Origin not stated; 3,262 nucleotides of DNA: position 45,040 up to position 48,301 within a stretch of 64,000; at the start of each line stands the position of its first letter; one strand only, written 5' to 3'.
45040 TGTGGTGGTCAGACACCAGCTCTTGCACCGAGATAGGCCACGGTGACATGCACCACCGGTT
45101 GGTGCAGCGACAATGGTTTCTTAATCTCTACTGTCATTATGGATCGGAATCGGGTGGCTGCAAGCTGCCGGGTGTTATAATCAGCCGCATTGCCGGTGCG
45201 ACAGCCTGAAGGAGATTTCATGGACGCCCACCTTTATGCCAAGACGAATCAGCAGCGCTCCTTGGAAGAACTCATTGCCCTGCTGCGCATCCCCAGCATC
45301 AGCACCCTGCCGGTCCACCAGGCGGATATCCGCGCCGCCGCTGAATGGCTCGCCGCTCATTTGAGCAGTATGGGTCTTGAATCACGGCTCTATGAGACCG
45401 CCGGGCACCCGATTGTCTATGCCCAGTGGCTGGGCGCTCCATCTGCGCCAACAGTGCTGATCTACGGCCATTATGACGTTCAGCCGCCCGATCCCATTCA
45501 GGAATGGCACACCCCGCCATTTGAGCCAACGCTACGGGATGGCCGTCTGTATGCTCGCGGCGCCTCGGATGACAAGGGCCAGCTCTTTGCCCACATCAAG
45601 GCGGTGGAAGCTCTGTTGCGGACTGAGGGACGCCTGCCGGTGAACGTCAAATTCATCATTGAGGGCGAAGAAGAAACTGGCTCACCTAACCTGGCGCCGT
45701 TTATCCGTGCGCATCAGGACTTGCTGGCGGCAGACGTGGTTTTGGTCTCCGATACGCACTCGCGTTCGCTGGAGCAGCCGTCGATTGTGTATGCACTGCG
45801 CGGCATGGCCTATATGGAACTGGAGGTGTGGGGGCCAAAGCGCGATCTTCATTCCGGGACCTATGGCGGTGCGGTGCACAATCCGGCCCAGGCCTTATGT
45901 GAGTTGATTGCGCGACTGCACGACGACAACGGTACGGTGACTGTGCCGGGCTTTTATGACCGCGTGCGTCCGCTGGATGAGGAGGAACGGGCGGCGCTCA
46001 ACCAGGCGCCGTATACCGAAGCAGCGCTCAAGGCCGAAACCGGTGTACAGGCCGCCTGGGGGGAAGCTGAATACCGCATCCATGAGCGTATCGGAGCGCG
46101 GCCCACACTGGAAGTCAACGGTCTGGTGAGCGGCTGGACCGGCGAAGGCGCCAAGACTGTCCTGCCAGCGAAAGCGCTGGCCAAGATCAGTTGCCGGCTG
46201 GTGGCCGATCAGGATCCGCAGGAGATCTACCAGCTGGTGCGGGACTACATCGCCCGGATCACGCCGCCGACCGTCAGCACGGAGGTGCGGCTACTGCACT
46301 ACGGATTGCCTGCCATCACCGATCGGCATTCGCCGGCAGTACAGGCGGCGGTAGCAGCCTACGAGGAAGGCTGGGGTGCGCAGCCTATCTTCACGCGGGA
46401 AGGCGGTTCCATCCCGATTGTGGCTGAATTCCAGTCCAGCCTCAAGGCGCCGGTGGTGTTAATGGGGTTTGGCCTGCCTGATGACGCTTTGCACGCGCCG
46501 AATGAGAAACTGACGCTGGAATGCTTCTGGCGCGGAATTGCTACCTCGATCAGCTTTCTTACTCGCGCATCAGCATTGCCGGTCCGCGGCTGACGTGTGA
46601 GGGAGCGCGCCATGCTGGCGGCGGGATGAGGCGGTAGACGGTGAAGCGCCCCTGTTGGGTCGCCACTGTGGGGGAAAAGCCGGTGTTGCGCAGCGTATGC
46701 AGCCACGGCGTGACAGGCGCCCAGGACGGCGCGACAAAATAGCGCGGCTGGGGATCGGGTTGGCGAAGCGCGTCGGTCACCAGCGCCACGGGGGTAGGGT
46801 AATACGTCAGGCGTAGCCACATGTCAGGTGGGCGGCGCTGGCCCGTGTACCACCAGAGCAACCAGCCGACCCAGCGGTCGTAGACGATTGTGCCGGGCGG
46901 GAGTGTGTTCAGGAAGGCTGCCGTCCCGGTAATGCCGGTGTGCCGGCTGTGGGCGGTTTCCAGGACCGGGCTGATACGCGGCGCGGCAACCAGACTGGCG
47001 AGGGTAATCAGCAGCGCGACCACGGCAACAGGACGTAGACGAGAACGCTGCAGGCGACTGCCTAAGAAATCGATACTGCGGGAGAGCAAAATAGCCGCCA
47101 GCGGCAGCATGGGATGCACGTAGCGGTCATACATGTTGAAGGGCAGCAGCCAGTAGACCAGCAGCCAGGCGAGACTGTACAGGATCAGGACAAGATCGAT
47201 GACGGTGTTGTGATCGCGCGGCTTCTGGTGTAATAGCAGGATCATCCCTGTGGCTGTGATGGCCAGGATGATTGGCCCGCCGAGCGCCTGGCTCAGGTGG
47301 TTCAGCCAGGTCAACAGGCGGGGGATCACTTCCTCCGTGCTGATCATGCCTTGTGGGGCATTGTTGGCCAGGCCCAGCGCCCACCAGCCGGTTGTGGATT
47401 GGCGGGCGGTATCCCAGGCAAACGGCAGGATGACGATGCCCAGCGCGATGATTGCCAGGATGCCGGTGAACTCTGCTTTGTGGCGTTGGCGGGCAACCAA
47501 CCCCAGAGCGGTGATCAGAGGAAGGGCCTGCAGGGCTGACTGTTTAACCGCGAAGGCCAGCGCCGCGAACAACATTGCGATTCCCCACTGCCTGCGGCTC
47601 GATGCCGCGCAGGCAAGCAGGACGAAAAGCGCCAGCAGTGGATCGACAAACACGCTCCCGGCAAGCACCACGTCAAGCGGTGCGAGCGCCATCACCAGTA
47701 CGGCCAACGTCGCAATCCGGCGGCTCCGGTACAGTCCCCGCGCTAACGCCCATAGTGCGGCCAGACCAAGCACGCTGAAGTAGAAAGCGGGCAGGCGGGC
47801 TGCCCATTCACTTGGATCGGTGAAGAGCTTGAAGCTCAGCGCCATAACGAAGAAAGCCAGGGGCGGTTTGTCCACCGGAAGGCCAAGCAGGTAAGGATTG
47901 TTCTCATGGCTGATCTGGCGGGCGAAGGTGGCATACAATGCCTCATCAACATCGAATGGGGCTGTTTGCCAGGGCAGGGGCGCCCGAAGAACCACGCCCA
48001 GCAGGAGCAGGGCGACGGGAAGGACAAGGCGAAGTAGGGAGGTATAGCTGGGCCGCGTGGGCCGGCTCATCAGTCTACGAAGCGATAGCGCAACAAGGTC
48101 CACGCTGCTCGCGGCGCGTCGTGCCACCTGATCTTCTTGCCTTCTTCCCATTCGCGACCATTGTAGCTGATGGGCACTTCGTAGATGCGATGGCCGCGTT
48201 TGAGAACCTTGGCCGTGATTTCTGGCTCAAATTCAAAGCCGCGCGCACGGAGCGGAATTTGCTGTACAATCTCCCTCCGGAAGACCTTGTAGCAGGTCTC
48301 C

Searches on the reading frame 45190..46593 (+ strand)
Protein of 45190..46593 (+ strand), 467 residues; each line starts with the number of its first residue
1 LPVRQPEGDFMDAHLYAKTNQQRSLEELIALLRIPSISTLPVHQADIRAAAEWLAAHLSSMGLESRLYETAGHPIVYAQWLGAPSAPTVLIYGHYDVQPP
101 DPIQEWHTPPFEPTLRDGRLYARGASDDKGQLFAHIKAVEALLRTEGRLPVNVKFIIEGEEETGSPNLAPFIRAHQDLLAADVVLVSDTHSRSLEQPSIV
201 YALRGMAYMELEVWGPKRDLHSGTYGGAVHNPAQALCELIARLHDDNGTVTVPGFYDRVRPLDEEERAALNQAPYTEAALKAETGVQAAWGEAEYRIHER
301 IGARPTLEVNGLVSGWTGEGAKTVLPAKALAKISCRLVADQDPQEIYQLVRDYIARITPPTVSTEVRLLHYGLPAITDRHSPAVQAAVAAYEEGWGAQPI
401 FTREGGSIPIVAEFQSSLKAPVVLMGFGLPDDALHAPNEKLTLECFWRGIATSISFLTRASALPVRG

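Call 46: search_protein_families(library=pfam, proteins=[window:45190-46593:+], max_evalue=0.00001)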
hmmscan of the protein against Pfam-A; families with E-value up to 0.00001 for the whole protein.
window:45190-46593:+ (467 aa): 2 families
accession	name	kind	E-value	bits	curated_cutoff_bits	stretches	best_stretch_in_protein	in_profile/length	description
PF01546.33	Peptidase_M20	-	3.2e-34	119.1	24.6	1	90-457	1-204/206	Peptidase family M20/M25/M40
PF07687.19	M20_dimer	-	3e-13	50.1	21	1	201-360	1-105/107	Peptidase dimerisation domain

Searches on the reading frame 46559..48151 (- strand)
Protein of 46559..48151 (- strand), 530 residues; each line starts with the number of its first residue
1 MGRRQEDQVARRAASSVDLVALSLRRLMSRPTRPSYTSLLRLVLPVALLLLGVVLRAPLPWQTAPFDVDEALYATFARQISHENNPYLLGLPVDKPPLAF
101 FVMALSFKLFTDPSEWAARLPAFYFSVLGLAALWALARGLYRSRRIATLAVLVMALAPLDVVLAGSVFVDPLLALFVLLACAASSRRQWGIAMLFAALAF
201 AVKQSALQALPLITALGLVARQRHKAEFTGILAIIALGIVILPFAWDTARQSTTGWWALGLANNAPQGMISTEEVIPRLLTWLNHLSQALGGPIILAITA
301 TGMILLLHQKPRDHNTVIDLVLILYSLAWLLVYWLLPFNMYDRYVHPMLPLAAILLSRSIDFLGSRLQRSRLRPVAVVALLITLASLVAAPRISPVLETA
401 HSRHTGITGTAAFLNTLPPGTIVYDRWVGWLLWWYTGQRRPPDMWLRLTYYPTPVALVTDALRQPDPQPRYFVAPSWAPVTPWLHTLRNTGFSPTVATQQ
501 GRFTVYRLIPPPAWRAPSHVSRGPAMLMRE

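Call 46: search_protein_families(library=pfam, proteins=[window:46559-48151:-], max_evalue=0.00001)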
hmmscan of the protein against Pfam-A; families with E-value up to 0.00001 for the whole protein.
window:46559-48151:- (530 aa): 1 family
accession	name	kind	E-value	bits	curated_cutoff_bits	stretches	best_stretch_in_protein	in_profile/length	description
PF13231.12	PMT_2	-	5.4e-15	56.4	26.1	1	94-245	1-158/160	Dolichyl-phosphate-mannose-protein mannosyltransferase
